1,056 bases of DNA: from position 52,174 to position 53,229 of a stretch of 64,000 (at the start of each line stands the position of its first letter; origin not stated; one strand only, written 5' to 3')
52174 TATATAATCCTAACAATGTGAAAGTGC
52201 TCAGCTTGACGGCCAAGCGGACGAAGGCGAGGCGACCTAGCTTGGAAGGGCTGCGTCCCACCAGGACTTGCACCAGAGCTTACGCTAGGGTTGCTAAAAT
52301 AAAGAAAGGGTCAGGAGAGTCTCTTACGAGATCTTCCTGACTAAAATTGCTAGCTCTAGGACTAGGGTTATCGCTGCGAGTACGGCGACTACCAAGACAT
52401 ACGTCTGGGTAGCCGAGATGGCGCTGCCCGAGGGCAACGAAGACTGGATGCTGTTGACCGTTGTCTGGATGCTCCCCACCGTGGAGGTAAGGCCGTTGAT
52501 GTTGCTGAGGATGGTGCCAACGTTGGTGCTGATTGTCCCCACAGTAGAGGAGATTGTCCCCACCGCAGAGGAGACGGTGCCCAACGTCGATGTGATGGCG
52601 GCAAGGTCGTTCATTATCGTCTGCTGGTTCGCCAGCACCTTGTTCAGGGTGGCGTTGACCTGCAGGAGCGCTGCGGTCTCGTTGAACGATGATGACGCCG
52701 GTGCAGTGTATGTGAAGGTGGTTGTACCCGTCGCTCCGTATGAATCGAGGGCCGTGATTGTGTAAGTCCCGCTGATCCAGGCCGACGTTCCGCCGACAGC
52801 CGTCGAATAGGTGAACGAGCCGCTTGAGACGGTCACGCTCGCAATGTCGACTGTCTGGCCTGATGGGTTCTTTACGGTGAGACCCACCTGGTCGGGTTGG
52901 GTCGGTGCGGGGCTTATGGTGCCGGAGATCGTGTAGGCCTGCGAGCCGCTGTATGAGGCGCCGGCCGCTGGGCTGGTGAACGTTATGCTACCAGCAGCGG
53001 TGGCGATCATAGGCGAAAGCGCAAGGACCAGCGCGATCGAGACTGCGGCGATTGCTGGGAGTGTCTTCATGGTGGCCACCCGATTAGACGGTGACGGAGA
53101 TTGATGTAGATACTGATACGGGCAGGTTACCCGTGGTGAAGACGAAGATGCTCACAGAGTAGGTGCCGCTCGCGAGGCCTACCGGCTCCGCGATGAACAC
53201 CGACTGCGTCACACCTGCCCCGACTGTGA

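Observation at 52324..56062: SlaA/SlaB-like two-gene S-layer operon (large unanchored protein plus short coiled-coil membrane stalk)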

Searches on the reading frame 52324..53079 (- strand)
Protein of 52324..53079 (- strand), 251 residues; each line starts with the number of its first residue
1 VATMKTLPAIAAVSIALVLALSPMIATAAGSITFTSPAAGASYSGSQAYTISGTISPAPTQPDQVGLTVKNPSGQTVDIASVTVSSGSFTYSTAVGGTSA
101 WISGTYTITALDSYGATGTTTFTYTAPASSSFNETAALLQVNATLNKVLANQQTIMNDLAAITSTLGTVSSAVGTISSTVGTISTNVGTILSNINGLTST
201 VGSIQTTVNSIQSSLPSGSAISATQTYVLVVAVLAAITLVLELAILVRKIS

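Call 6: search_protein_families(library=pfam, proteins=[window:52324-53079:-], max_evalue=1)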
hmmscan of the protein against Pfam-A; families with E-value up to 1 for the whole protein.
window:52324-53079:- (251 aa): 8 families
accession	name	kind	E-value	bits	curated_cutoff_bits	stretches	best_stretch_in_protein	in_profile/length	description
PF05531.17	NPV_P10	-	4.7e-05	24.2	29.8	1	170-215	17-65/75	Nucleopolyhedrovirus P10 protein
PF14289.11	DUF4369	-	0.0087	17.1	25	1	49-95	1-44/91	Domain of unknown function (DUF4369)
PF07889.17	DUF1664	-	0.024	15.1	34.6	1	143-212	52-121/124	Protein of unknown function (DUF1664)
PF10266.14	Strumpellin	-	0.042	12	25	1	132-233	862-963/1084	Hereditary spastic paraplegia protein strumpellin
PF05377.16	FlaC_arch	-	0.11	13.4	27.8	0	155-192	5-42/55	Flagella accessory protein C (FlaC)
PF23024.1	AMP-dom_DIP2-like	-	0.2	12.1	27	1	193-235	5-48/110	Disco-interacting protein 2-like, AMP domain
PF12352.13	V-SNARE_C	-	0.39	11.5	27.1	0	156-184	28-63/66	Snare region anchored in the vesicle membrane C-terminus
PF04513.17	Baculo_PEP_C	-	0.58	10.7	38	0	138-210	36-129/140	Baculovirus polyhedron envelope protein, PEP, C terminus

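Call 8: search_solved_structures(query=window:52324-53079:-, max_evalue=1)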
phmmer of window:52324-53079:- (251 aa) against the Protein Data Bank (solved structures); distinct sequences matched with E-value up to 1: 7.
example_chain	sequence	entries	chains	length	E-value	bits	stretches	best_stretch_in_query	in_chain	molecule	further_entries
7zr2_A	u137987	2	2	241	0.15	15.1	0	147-216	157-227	Spike protein S2',Chimeric protein mimic of SARS-CoV-2 Spike HR1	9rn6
7e9t_A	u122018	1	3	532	0.3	14.2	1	96-217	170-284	Spike protein S2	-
8fdw_B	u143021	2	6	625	0.33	14.1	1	97-217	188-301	Spike protein S2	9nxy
7wxz_A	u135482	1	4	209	0.37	13.9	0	160-216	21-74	Spike protein S2'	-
9z12_A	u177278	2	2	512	0.61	13.2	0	97-217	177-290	Spike protein S2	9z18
8vao_A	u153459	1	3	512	0.7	13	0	97-216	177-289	Spike protein S2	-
7rzu_A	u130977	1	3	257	0.88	12.7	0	142-215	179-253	SARS-CoV-2 HR1 A942S linked to a scaffold,Spike protein S2'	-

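Call 11: find_homologous_proteins(query=window:52324-53079:-, max_evalue=0.001)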
Query window:52324-53079:- (251 aa): 280 proteins with E <= 0.001 among 8000 candidates; the best 120 are listed.
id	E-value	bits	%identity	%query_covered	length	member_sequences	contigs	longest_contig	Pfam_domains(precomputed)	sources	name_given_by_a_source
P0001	3.1e-134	463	100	99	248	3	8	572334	-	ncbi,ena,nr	ncbi:MAG: hypothetical protein JRN12_00210 [Nitrososphaerota archaeon]|nr:hypothetical protein [Nitr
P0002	1.3e-120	419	91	100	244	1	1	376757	-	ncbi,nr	ncbi:MAG: hypothetical protein JRN11_03030 [Nitrososphaerota archaeon]|nr:hypothetical protein [Nitr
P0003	5.2e-119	414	91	99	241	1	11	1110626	-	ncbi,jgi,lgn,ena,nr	ncbi:MAG: hypothetical protein JRM85_06360 [Nitrososphaerota archaeon]|jgi:hypothetical protein|nr:h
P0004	2.2e-118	412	90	99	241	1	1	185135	-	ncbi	-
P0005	5.0e-118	410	90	99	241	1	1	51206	-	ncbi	-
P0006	4.1e-117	407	90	99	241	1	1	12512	-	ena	-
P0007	1.2e-116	406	90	99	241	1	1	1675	-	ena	-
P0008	1.4e-110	386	88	99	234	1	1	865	-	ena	-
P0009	1.2e-107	376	84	99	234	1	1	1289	-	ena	-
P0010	9.4e-107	374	83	99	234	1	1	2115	-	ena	-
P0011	1.3e-106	373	84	99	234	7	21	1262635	-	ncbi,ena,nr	ncbi:MAG: hypothetical protein JRM74_03765 [Nitrososphaerota archaeon]|nr:hypothetical protein [Nitr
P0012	5.4e-98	345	72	99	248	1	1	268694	-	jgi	jgi:hypothetical protein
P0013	4.4e-93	329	73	92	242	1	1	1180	-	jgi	jgi:hypothetical protein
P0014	6.7e-91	322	74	99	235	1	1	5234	-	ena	-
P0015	4.5e-90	319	70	99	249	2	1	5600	-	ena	-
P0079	9.0e-51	191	59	45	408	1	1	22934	PF07889.18,PF05531.18,PF01835.26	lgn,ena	-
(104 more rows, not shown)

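Call 23: search_solved_structures(query=A1, max_evalue=10, show_alignments=2)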
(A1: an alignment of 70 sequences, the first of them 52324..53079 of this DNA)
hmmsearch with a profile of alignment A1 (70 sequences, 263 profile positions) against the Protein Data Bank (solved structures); distinct sequences matched with E-value up to 10: 315 (the best 60 are shown).
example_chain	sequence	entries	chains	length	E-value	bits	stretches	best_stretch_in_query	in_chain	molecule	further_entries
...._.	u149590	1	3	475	5.7e-06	29.4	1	12-235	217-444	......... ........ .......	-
6gaj_A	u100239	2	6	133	6.8e-06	29.1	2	147-235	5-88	Outer capsid protein sigma-1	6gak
6gao_A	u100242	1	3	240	2.4e-05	27.3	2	146-235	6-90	Outer capsid protein sigma-1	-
7zr2_A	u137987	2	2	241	4.3e-05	26.5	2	136-226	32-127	Spike protein S2',Chimeric protein mimic of SARS-CoV-2 Spike HR1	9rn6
4lin_A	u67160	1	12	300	0.00012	25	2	129-226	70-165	Tail needle protein gp26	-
5app_A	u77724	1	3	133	0.00042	23.3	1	133-212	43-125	General control protein GCN4,GENERAL CONTROL PROTEIN GCN4, OUTER MEMBRANE PROTEIN 100,Gene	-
7muc_AF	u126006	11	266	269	0.0012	21.8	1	151-220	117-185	DotF | IcmG (DotF)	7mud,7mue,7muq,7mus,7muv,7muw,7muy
7cyc_A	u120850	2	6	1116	0.0015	21.5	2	125-219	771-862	Spike glycoprotein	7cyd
6gap_A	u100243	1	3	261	0.0017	21.2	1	161-233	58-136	Outer capsid protein sigma-1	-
4zxq_A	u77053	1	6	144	0.0019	21.1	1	129-209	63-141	Tail needle protein gp26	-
7nep_P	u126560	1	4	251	0.0021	20.9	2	142-234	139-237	Tropomyosin alpha-1 chain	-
9ze4_N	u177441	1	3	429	0.0023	20.8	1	132-215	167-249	Tip attachment protein J central straight fiber domain-containing protein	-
9eg6_A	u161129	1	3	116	0.0024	20.8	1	150-219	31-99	Caveolae-associated protein 1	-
2w49_A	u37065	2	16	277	0.0028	20.5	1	142-234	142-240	TROPOMYOSIN ALPHA-1 CHAIN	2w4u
1wyy_A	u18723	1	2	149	0.0029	20.5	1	141-213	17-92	E2 Glycoprotein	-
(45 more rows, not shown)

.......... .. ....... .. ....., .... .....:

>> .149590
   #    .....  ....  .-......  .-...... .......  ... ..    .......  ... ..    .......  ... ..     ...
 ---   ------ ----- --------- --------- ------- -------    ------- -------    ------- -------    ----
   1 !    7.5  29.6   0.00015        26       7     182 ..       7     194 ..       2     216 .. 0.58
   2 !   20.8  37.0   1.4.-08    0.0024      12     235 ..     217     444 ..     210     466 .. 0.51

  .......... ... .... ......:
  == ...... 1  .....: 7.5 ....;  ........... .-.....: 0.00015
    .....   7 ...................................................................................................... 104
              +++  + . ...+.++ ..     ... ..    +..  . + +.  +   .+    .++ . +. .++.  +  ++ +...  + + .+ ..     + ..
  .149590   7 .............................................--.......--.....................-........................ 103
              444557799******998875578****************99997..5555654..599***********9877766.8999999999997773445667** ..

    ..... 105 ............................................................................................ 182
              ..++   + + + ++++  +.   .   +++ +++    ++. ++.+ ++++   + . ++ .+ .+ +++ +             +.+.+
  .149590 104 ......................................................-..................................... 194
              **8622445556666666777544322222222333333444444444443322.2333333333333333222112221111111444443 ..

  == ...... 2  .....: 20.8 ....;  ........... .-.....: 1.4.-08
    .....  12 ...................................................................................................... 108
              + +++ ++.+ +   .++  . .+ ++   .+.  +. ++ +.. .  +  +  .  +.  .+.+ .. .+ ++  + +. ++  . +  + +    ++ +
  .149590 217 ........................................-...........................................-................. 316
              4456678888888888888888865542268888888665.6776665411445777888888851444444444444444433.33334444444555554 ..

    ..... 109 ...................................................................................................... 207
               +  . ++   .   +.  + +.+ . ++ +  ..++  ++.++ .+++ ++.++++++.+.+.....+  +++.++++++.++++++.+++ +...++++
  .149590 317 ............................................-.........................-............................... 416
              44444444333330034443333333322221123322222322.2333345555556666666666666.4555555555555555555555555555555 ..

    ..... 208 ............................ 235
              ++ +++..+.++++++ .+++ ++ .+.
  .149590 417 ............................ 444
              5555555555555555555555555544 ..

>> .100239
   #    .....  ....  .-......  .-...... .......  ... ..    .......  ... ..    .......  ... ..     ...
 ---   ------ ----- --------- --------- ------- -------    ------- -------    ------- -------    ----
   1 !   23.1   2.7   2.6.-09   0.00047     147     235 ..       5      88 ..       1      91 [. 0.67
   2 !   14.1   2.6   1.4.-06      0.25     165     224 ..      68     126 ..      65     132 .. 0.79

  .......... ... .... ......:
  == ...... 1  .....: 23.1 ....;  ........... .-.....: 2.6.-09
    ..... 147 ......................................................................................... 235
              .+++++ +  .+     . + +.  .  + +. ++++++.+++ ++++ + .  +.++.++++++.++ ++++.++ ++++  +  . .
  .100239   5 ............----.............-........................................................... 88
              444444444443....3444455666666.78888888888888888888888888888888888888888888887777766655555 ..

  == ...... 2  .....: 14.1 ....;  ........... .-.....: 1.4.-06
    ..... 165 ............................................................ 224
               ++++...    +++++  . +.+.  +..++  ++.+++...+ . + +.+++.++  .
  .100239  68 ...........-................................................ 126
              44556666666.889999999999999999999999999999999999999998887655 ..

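Call 35: find_related_loci(query=A1, collection=genome_contigs, flank=7000)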
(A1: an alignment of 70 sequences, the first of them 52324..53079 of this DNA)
Query A1 (251 aa) in genome_contigs; peptide patterns used: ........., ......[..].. (x = any residue, [..] = any of these).
85 stretches matched a pattern; 53 encode a relative of the query (tblastn E <= 1e-3); 53 distinct loci.
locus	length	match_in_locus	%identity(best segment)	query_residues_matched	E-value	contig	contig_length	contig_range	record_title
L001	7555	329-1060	90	1-251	9e-138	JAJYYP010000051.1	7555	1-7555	MAG: archaeon isolate FK4.bin31 NODE_14061_length_7555_cov_24.395800, whole genome shotgun sequence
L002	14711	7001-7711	83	1-251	4e-127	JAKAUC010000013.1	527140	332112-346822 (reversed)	MAG: archaeon isolate YP3.bin16 NODE_7_length_527140_cov_13.0521, whole genome shotgun sequence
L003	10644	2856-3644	60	1-251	3e-88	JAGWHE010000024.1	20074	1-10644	MAG: Thaumarchaeota archaeon isolate REEA69 REEA69-150_4149, whole genome shotgun sequence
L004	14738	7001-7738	63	1-251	1e-87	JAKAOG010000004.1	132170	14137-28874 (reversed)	MAG: archaeon isolate YF1.bin121 NODE_94_length_132170_cov_4.696432, whole genome shotgun sequence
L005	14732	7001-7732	90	1-251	1e-137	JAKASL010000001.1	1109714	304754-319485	MAG: archaeon isolate YP1.bin46 NODE_2_length_1109714_cov_131.272962, whole genome shotgun sequence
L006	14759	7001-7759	54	3-251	2e-66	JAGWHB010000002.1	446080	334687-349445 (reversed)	MAG: Thaumarchaeota archaeon isolate REEA66 REEA66_2_length_446080_cov_7.883153, whole genome shotgun sequence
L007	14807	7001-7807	49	4-251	5e-65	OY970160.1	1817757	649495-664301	MAG: uncultured Nitrososphaerales archaeon isolate MFD09222.bin.1.114 genome assembly, chromosome: 1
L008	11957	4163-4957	47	2-251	3e-53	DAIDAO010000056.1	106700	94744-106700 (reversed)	MAG TPA_asm: bacterium isolate clean1925 k141_179848, whole genome shotgun sequence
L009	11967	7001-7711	49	4-251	1e-44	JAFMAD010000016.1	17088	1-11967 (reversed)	MAG: Nitrososphaerota archaeon isolate FK2_bin.84 NODE_16_length_17088_cov_9.330257, whole genome shotgun sequence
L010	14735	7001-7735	50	3-251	3e-43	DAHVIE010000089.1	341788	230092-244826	MAG TPA_asm: Thaumarchaeota archaeon isolate clean25 k141_196561, whole genome shotgun sequence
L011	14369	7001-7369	59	12-131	8e-33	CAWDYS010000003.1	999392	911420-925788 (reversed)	MAG: uncultured Nitrososphaerota archaeon isolate MFD01476.bin.2.3 genome assembly, contig: contig_6063, whole genome sh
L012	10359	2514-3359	37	4-251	2e-30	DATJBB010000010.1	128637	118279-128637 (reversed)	MAG TPA_asm: Nitrososphaerales archaeon isolate SMAG_U15343 k141_868780, whole genome shotgun sequence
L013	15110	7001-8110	61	30-251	2e-30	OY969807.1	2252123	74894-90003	MAG: uncultured Nitrososphaerota archaeon isolate MFD05580.bin.1.78 genome assembly, chromosome: 1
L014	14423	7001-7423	49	3-144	4e-30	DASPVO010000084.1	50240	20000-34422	MAG TPA_asm: Nitrososphaerales archaeon isolate SMAG_U12331 k141_607873, whole genome shotgun sequence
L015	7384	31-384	56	12-126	1e-29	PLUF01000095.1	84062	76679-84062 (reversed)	MAG: Candidatus Gagatemarchaeum stordalenia isolate bog_1369 73.20120700_S1D.104_contig_54269, whole genome shotgun sequ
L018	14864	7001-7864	67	30-215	1e-23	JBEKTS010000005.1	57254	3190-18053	MAG: Nitrososphaerales archaeon isolate SPRUCE 563 SPRUCE_563_5, whole genome shotgun sequence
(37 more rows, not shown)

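Call 37: predict_structure(alignment_id=A1)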
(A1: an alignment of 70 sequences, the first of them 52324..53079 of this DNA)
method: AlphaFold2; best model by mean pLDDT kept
length: 251 residues; sequences in the alignment: 70
mean_pLDDT: 82.9   pTM: 0.49
mean pLDDT of the five models: 82.9, 82.7, 81.8, 80.3, 79.0
residues with pLDDT >= 90: 125; 70-90: 81; 50-70: 18; < 50: 27
segments of 3 or more residues with pLDDT < 50: 1-3, 5-17, 19-28
pLDDT, mean of each block of 10 residues (from residue 1): 45 47 49 92 92 92 93 95 93 87 95 92 86 90 97 98 97 96 91 84 78 62 62 81 80 68
secondary structure, 60 per line:
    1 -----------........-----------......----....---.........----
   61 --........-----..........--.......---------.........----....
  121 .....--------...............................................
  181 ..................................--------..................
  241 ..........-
elements in order: H12-19 E31-36 E41-44 E48-56 E63-70 E76-85 E88-94 E104-112 E117-125 H134-214 H223-250

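Call 40: fold_search(model_id=the predicted structure, library=pdb)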
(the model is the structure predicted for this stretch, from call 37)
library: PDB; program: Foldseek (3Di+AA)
matches with E <= 10: 1992; with E <= 0.001: 15
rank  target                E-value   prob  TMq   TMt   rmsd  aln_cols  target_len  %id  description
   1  2p9r_B                8.1e-05  1.00  0.30  0.69   3.3       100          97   14  Human alpha2-macroglogulin is composed of multiple domains, as predicted by homology with complement component C3 (released 2007-08-21)
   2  8wae_A                9.6e-05  1.00  0.30  0.63   3.4       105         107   18  Crystal structure of a novel porphyran-binding carbohydrate binding module (released 2024-09-11)
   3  2p9r_A                2.3e-04  1.00  0.30  0.67   3.1       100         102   13  Human alpha2-macroglogulin is composed of multiple domains, as predicted by homology with complement component C3 (released 2007-08-21)
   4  3pvm_A                2.5e-04  1.00  0.32  0.05   2.9       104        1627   18  Structure of Complement C5 in Complex with CVF (released 2011-01-19)
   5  21ji_C                2.9e-04  1.00  0.24  0.09   5.2       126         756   20  Crystal structure of isoprimeverose-producing enzyme from Phaeoacremonium minimum (released 2026-04-08)
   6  2ox5_A                3.3e-04  1.00  0.24  0.46   4.9       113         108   12  The SoxYZ complex of Paracoccus pantotrophus (released 2007-05-22)
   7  6rur_A                3.9e-04  1.00  0.31  0.13   3.0       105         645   15  Structure of the SCIN stabilized C3bBb convertase bound to properdin (released 2019-08-21)
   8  8s5s                  3.9e-04  1.00  0.26  0.19   4.3       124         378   12  Crystal structure of a Sulfite dehydrogenase from Thermus thermophilus (released 2024-11-27)
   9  9kvu                  5.1e-04  1.00  0.26  0.58   3.7       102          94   18  Structure of B1 domain in the bifunctional enzyme CelAly (released 2026-03-18)
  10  6ehg_A                6.0e-04  1.00  0.31  0.13   3.0       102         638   16  complement component C3b in complex with a nanobody (released 2018-02-14)
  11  6rqj_B                6.4e-04  1.00  0.32  0.13   2.8       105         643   19  Structure of human complement C5 complexed with tick inhibitors OmCI, RaCI1 and CirpT1 (released 2020-01-08)
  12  9qk2_F                6.7e-04  1.00  0.33  0.14   2.6       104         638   15  Structure of the Complement classical and lectin pathway C3 convertase in complex with substrate C3 (released 2025-12-24)
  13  3u48_A                7.1e-04  1.00  0.27  0.10   5.1       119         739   12  From soil to structure: a novel dimeric family 3-beta-glucosidase isolated from compost using metagenomic analysis (released 2013-04-10)
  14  7ad7_B                8.0e-04  1.00  0.31  0.13   3.1       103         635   19  Crystal structure of human complement C5 in complex with the K8 bovine knob domain peptide. (released 2021-03-10)
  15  6oe6_A                8.0e-04  1.00  0.28  0.52   7.0       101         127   11  Structure of a Uncharacterized protein from Leptospira interrogans serogroup Icterohaemorrhagiae serovar Copenhageni ( (released 2019-04-17)
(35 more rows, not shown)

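Call 50: search_protein_families(library=ncbifam, proteins=[window:52324-53079:-], max_evalue=1)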
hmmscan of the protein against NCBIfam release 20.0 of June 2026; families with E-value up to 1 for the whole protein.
window:52324-53079:- (251 aa): 4 families
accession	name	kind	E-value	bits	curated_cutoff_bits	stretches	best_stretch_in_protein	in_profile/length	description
NF040788.1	S-lay_SlaB_Mtsph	equivalog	3.4e-08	32.8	700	2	125-251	297-416/416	S-layer protein SlaB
NF038218.1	IcmG_DotF_IVB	equivalog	0.00032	20.4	200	1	125-212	94-179/266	type IVB secretion system protein IcmG/DotF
NF033928.1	alph_xenorhab_A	subfamily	0.062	12.6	125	1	133-211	238-316/339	alpha-xenorhabdolysin family binary toxin subunit A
TIGR04523.1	Mplasa_alph_rch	subfamily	0.11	10.4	270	1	141-223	587-667/745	helix-rich protein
